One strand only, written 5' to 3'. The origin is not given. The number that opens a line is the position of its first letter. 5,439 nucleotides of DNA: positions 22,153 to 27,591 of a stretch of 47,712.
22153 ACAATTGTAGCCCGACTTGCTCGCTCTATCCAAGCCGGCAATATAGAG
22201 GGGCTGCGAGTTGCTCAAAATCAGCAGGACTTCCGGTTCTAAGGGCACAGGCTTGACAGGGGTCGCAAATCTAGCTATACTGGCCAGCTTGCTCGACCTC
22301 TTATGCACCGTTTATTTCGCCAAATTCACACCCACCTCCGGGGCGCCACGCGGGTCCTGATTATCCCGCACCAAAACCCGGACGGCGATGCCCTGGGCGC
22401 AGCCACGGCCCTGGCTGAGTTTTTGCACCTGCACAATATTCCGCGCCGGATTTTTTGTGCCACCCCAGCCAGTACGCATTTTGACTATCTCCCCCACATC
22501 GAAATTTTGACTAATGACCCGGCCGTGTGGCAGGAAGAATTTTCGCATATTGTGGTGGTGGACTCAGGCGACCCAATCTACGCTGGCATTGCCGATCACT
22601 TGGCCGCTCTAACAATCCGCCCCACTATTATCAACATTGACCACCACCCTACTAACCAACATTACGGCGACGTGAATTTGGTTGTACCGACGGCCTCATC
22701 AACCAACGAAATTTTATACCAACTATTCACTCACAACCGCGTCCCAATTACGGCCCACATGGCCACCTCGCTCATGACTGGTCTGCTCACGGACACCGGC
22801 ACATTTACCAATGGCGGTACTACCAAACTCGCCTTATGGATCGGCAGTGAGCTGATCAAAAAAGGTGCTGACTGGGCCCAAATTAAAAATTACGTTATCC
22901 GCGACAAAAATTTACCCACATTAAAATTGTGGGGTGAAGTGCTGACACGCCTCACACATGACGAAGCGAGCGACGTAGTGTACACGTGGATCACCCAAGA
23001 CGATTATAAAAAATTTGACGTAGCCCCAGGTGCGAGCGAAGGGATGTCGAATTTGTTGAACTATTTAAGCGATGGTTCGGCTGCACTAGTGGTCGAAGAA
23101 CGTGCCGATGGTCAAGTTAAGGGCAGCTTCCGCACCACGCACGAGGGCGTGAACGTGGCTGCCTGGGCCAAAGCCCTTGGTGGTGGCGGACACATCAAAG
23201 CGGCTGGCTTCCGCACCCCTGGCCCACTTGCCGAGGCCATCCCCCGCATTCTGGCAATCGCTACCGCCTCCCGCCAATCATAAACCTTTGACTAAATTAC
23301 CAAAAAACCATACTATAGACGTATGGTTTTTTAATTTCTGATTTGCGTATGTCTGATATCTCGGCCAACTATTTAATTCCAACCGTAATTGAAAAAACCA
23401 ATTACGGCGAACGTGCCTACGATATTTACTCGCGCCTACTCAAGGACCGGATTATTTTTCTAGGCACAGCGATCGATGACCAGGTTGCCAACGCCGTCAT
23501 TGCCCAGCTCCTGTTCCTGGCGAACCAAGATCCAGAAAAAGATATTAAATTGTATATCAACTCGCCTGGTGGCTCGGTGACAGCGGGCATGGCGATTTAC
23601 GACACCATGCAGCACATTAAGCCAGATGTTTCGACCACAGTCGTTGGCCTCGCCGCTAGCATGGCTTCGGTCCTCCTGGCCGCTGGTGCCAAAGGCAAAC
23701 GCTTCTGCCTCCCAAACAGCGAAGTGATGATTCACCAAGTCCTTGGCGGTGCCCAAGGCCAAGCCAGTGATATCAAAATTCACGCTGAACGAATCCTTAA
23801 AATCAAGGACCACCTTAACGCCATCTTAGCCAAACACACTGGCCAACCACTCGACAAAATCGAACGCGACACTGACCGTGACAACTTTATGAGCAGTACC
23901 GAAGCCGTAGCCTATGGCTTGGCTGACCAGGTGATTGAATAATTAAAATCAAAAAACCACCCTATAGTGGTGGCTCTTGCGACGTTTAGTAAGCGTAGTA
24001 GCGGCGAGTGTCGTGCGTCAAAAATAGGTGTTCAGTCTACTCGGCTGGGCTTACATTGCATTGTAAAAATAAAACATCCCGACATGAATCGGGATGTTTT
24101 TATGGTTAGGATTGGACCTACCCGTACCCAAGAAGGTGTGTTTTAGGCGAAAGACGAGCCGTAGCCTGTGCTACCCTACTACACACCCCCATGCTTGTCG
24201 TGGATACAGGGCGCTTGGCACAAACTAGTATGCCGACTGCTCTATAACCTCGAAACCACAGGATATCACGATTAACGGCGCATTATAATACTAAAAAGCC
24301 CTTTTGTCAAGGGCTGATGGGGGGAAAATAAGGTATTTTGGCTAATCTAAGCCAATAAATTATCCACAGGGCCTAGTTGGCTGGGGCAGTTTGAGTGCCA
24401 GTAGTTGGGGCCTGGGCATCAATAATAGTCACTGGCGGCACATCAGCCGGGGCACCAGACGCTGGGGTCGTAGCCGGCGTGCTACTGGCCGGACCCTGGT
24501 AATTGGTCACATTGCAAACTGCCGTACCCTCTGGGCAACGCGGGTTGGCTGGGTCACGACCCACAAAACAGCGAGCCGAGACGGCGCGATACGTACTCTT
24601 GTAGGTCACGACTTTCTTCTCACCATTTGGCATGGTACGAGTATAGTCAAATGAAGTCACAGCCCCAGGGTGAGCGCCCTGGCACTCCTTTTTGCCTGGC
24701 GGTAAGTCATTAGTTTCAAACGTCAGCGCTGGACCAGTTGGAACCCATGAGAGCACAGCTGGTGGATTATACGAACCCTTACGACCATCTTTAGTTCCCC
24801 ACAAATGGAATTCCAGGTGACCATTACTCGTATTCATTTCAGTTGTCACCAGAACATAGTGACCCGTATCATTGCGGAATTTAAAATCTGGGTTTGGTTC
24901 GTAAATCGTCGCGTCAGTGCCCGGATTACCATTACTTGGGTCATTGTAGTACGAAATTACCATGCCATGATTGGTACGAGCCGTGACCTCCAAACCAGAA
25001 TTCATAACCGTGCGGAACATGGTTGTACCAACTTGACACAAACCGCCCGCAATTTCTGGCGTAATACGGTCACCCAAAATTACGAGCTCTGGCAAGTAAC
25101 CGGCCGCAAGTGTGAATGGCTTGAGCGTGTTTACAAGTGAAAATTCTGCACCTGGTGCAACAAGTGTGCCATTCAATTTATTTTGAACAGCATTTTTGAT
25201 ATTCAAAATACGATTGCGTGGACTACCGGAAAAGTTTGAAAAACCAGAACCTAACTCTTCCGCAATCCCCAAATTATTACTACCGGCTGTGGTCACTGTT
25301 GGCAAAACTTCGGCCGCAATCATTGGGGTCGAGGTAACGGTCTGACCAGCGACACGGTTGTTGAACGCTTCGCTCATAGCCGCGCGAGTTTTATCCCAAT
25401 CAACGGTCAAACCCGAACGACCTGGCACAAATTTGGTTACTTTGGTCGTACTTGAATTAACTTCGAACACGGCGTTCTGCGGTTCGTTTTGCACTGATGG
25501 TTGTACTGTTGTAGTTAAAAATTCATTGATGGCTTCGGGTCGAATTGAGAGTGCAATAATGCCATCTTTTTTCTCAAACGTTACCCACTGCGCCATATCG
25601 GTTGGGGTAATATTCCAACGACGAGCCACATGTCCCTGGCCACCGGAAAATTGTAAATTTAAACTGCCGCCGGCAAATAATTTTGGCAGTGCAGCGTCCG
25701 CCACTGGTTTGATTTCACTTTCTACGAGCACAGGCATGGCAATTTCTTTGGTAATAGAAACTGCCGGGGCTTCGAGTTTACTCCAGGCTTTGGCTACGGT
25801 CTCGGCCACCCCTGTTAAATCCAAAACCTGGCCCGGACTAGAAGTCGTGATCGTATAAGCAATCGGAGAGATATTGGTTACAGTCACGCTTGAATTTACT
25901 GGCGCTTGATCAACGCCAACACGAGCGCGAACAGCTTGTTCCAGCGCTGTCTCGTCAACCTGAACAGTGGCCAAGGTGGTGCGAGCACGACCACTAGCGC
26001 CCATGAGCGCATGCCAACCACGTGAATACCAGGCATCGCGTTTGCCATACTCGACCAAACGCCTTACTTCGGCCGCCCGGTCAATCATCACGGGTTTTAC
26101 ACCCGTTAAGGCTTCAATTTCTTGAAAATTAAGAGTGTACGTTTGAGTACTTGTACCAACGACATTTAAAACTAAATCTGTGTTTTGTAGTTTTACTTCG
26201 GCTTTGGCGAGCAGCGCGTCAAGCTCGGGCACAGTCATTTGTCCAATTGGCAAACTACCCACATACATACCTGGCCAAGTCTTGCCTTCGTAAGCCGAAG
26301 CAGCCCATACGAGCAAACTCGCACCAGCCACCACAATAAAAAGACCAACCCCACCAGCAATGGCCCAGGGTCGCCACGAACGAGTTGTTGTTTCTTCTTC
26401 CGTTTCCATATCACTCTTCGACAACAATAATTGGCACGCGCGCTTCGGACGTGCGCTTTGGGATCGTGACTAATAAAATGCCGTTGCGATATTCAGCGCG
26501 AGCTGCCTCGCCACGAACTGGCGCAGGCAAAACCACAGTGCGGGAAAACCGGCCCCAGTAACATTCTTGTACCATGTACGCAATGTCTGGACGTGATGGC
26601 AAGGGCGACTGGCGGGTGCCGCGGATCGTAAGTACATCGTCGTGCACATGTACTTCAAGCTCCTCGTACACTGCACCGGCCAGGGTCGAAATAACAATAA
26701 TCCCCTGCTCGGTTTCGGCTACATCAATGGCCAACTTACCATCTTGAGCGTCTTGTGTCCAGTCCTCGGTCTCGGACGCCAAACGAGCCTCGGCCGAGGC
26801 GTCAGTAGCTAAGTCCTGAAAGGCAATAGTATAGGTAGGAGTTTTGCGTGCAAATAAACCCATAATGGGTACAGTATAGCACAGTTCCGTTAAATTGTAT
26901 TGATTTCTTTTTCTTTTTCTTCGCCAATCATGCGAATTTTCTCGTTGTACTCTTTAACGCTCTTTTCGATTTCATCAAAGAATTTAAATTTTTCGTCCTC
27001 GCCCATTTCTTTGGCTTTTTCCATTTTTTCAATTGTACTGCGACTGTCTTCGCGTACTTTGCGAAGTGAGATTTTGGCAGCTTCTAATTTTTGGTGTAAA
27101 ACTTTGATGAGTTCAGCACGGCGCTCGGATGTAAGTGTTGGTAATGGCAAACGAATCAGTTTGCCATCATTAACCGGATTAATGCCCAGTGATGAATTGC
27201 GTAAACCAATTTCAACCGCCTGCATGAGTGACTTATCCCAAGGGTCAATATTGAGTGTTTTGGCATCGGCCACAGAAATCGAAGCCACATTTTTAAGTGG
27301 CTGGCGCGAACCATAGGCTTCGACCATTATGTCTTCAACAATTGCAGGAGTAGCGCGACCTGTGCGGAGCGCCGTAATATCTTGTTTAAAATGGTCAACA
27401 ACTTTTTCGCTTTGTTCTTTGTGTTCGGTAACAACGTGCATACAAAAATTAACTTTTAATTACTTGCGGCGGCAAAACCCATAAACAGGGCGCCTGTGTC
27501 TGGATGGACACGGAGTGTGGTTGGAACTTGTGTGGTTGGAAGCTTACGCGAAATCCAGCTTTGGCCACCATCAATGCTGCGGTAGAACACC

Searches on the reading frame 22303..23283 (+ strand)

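Call 9: search_protein_families(library=pfam, proteins=[window:22303-23283:+], max_evalue=0.001)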
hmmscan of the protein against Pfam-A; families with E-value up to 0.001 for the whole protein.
window:22303-23283:+ (326 aa): 2 families
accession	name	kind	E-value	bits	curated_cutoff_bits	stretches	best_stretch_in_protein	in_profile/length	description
PF01368.27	DHH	-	2.4e-16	60.6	28.1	1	17-160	1-124/125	DHH family, N-terminal domain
PF02272.25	DHHA1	-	4.6e-11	43.5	25.9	1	230-320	9-96/102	DHHA1 domain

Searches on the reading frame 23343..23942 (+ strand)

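Call 9: search_protein_families(library=pfam, proteins=[window:23343-23942:+], max_evalue=0.001)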
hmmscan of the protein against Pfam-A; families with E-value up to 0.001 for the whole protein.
window:23343-23942:+ (199 aa): 1 family
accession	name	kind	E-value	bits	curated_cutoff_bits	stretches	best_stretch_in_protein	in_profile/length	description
PF00574.28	CLP_protease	-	3.8e-86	288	20.2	1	22-199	3-180/182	Clp protease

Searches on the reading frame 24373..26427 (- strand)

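Call 8: search_protein_families(library=pfam, proteins=[window:24373-26427:-], max_evalue=0.001)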
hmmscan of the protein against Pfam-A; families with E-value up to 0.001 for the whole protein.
window:24373-26427:- (684 aa): 2 families
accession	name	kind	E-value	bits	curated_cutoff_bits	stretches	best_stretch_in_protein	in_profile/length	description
PF04294.18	VanW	-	1.1e-33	116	27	1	405-542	1-129/130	VanW like protein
PF12229.13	PG_binding_4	-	3e-05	24.6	22.1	1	286-356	43-109/117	Putative peptidoglycan binding domain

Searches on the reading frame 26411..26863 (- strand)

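Call 8: search_protein_families(library=pfam, proteins=[window:26411-26863:-], max_evalue=0.001)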
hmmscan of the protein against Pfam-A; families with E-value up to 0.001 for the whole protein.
window:26411-26863:- (150 aa): 2 families
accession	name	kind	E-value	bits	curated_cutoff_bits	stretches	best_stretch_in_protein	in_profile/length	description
PF00011.27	HSP20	-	9.2e-14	51.8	20.8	1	49-142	3-93/102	Hsp20/alpha crystallin family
PF17886.7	ArsA_HSP20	-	0.00048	20.1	22.5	0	59-133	8-62/63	HSP20-like domain found in ArsA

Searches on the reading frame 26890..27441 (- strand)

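Call 8: search_protein_families(library=pfam, proteins=[window:26890-27441:-], max_evalue=0.001)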
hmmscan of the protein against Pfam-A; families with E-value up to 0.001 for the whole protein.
window:26890-27441:- (183 aa): 1 family
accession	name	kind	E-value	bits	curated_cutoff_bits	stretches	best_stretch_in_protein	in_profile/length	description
PF01765.24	RRF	-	4.5e-53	179.9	29.7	1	18-180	1-163/164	Ribosome recycling factor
